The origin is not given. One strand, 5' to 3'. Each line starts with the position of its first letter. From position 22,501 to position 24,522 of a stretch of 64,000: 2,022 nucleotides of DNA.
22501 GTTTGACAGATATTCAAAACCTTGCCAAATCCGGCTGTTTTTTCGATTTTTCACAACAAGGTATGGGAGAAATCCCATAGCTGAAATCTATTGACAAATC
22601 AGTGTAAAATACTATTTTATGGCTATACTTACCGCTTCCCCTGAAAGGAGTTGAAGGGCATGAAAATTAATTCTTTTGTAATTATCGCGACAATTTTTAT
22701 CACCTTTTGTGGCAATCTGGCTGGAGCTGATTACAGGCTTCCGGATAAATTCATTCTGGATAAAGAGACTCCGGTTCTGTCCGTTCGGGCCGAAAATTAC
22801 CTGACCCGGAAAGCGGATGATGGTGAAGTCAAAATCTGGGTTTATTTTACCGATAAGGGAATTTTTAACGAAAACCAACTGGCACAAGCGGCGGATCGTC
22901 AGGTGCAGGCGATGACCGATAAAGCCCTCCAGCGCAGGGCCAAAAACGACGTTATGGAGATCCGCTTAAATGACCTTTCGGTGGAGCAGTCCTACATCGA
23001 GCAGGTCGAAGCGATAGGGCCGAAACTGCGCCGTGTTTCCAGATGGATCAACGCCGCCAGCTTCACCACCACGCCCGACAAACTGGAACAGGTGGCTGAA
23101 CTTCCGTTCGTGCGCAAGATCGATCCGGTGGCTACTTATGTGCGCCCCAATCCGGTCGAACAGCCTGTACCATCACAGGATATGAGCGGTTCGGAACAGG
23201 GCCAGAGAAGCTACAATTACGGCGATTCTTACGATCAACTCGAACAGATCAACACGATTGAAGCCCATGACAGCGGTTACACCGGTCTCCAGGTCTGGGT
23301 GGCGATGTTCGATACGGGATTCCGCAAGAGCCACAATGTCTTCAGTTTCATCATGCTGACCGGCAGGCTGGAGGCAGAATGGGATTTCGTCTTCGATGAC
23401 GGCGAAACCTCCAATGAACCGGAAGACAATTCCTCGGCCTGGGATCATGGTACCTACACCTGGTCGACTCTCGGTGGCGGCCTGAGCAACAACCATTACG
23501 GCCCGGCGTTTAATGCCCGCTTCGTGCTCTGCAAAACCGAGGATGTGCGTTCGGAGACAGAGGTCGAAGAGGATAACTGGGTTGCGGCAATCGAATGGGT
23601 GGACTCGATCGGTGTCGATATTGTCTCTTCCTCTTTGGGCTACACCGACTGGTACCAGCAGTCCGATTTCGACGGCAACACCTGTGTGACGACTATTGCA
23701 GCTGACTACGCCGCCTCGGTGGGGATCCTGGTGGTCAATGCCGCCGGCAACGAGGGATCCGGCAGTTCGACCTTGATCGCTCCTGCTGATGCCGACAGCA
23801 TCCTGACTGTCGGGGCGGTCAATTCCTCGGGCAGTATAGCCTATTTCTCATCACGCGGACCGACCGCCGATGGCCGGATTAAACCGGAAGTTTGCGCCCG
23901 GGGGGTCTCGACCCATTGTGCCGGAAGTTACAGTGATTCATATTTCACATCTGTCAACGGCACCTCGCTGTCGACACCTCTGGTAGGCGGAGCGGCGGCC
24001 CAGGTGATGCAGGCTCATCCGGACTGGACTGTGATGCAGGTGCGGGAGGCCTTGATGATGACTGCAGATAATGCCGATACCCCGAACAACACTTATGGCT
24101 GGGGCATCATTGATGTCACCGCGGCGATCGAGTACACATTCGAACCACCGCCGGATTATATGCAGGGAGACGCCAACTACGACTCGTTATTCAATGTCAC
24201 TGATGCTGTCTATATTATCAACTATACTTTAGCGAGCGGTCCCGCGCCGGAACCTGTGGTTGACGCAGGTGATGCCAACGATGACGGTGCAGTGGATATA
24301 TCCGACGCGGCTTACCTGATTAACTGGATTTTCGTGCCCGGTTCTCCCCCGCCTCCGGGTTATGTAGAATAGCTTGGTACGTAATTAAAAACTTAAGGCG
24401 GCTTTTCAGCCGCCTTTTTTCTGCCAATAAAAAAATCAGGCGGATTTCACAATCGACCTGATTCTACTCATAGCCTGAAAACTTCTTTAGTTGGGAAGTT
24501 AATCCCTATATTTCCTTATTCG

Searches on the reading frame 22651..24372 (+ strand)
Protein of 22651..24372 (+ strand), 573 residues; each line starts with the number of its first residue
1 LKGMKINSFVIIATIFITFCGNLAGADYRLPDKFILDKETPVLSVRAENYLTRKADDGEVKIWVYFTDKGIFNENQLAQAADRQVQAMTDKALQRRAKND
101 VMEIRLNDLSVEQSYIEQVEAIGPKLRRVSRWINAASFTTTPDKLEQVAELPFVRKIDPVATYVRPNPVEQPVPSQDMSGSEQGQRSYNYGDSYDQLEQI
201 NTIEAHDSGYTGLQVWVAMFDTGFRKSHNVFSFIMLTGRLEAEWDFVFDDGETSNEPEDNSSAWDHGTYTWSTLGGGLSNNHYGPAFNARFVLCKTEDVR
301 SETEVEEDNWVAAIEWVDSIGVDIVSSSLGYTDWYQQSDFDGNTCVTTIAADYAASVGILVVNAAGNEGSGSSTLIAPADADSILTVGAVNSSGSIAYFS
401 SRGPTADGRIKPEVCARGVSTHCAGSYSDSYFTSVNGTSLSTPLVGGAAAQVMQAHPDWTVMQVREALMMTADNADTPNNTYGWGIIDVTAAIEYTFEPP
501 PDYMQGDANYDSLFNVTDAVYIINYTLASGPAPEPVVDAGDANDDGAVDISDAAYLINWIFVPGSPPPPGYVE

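Call 24: search_protein_families(library=pfam, proteins=[window:22651-24372:+], max_evalue=0.01)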
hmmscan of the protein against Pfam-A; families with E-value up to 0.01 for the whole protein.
window:22651-24372:+ (573 aa): 2 families
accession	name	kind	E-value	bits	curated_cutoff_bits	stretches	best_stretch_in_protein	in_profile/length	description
PF00082.27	Peptidase_S8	-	3.4e-44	151.7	21.8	1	214-485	3-288/288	Subtilase family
PF00404.24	Dockerin_1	-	3.6e-07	30.7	22.9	1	506-558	2-54/57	Dockerin type I domain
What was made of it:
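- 22651..24372 (+): Candidate client (inferred): S8 subtilase with a canonical C-terminal dockerin, a signal peptide and no T9SS domain. Peptidase_S8 151.7 bits and Dockerin_1 30.7 bits, above the 22.9 cutoff (call 24).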
